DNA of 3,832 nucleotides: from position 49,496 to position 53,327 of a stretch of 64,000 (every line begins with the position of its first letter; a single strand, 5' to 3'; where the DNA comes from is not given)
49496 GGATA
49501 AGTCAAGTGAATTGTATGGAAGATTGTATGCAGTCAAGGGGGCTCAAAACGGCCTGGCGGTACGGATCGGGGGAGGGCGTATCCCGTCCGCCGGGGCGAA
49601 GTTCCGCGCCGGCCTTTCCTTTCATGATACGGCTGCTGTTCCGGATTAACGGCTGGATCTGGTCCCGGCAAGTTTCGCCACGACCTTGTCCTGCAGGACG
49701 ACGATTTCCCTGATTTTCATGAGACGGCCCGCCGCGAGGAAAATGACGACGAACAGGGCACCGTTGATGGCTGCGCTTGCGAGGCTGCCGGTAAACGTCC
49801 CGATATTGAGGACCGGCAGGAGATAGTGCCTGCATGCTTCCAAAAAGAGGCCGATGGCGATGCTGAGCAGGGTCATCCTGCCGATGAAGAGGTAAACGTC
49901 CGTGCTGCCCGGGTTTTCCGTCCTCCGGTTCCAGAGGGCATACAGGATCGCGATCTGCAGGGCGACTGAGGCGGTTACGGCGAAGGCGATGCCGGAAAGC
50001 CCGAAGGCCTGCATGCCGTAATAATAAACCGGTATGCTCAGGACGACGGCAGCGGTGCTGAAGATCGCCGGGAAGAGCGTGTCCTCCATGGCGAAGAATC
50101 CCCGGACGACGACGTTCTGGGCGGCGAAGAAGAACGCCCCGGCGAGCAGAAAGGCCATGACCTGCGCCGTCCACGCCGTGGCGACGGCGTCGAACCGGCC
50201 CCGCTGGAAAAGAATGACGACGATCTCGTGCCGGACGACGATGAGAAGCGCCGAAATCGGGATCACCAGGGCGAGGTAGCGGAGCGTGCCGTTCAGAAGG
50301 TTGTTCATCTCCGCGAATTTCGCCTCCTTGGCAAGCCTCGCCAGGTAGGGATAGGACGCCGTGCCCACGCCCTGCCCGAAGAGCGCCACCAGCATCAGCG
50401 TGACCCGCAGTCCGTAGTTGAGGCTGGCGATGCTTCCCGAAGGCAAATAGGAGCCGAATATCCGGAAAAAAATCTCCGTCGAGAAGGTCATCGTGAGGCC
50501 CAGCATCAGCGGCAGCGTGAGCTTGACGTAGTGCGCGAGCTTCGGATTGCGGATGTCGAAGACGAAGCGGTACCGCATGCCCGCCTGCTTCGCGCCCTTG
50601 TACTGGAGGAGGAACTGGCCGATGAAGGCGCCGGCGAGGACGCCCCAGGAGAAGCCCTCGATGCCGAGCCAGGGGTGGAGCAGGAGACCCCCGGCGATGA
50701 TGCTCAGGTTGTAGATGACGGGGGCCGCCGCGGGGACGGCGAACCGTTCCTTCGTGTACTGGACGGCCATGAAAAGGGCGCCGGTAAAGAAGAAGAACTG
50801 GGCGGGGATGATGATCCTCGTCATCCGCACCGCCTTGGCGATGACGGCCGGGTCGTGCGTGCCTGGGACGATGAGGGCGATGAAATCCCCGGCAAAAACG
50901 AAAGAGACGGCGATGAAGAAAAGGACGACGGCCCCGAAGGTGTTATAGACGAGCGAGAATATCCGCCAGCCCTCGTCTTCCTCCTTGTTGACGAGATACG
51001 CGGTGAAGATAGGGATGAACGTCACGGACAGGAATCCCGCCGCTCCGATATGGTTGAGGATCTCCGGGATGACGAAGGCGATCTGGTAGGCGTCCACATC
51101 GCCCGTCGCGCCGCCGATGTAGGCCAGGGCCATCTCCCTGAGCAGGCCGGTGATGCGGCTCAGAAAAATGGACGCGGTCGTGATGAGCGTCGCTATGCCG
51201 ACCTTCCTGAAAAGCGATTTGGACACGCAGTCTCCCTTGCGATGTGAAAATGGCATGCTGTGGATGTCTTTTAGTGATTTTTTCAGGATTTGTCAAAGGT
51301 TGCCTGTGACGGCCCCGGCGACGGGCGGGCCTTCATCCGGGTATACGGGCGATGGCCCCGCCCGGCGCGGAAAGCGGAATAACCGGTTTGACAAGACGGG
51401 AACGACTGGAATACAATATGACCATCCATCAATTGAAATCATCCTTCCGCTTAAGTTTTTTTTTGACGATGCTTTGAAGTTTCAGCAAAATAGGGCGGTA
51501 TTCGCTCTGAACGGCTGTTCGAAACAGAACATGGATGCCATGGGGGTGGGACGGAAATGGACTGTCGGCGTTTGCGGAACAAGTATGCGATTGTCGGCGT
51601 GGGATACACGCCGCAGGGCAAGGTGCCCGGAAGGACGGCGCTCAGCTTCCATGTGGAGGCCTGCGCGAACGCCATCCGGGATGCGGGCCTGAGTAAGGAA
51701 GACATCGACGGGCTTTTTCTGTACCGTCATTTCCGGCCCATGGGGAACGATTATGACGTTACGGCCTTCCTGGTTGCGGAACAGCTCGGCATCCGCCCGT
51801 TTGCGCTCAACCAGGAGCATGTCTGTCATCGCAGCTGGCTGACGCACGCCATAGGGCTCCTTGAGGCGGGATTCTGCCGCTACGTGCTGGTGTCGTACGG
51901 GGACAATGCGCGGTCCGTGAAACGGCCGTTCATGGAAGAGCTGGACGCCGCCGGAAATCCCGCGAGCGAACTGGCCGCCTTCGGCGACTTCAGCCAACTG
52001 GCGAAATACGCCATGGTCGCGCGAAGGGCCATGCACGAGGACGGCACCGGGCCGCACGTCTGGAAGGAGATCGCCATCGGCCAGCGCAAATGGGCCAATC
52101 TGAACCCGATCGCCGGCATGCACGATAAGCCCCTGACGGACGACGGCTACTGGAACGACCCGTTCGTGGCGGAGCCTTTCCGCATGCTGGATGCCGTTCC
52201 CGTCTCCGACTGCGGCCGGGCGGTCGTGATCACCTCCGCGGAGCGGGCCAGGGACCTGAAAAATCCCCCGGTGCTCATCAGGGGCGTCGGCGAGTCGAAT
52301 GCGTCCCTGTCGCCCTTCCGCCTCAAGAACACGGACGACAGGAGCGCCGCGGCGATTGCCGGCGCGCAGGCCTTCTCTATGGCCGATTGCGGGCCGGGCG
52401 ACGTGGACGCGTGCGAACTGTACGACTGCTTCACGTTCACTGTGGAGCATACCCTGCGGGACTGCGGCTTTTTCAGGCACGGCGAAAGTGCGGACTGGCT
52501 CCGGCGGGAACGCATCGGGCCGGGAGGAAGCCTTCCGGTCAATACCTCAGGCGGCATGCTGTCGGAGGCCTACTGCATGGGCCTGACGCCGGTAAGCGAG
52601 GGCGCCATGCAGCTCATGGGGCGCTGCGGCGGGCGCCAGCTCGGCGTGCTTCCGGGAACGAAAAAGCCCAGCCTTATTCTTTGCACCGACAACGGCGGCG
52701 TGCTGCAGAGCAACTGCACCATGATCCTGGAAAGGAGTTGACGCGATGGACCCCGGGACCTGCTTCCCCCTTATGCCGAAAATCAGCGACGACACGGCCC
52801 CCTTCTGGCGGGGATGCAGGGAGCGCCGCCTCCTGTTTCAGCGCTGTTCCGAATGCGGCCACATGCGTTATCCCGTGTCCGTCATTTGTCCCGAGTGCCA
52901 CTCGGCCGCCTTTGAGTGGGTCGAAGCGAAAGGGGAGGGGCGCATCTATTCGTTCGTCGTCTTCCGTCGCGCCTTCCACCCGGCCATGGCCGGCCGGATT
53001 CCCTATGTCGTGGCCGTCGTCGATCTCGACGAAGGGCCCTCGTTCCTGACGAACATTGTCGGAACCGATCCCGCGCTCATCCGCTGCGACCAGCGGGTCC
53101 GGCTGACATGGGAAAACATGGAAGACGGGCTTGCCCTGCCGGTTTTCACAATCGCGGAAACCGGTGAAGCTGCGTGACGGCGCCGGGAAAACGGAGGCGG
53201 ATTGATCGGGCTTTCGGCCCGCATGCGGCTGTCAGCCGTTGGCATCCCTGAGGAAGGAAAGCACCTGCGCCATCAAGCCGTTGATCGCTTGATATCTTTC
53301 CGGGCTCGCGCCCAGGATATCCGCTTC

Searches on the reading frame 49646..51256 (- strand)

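Call 87: search_protein_families(library=pfam, proteins=[window:49646-51256:-], max_evalue=0.00001)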
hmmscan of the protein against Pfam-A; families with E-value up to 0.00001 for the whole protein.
window:49646-51256:- (536 aa): 2 families
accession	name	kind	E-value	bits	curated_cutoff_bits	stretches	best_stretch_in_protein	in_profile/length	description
PF03023.19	MurJ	-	3.9e-67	227.3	27.4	1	45-471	2-432/451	Lipid II flippase MurJ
PF01554.23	MatE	-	2.8e-08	34.1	24.9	1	249-412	1-160/161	MatE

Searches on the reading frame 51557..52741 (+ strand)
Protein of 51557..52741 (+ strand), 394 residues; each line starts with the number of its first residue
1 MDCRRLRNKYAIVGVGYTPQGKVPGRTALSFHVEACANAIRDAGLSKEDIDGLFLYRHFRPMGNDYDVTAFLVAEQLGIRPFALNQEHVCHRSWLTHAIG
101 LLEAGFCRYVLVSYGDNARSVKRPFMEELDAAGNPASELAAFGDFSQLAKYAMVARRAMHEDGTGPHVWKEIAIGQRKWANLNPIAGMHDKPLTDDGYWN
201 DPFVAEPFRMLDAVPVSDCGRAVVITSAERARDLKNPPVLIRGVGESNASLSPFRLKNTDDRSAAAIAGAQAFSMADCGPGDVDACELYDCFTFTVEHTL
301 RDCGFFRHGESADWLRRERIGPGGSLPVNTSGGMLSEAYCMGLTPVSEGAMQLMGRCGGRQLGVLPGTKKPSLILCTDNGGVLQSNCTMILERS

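Call 87: search_protein_families(library=pfam, proteins=[window:51557-52741:+], max_evalue=0.00001)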
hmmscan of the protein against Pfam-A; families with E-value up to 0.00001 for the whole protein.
window:51557-52741:+ (394 aa): 1 family
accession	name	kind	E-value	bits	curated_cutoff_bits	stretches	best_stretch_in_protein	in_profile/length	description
PF22691.2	Thiolase_C_1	-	2.1e-34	118.7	28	1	262-393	17-144/144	Thiolase C-terminal domain-like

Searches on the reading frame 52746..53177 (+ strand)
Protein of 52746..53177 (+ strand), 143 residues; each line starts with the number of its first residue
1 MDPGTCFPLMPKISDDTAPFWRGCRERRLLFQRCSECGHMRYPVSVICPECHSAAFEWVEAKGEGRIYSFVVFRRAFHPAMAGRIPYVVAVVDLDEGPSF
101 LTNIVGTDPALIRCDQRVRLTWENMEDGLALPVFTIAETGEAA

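Call 87: search_protein_families(library=pfam, proteins=[window:52746-53177:+], max_evalue=0.00001)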
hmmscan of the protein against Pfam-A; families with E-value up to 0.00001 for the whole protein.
window:52746-53177:+ (143 aa): 2 families
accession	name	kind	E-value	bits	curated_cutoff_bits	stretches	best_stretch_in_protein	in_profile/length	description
PF01796.24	OB_ChsH2_C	-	4.2e-22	78.3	27.1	1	58-123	1-65/65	ChsH2, C-terminal OB-fold domain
PF12172.15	zf-ChsH2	-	7.2e-10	38.9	23.2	1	21-57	1-37/37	ChsH2, rubredoxin-like zinc ribbon domain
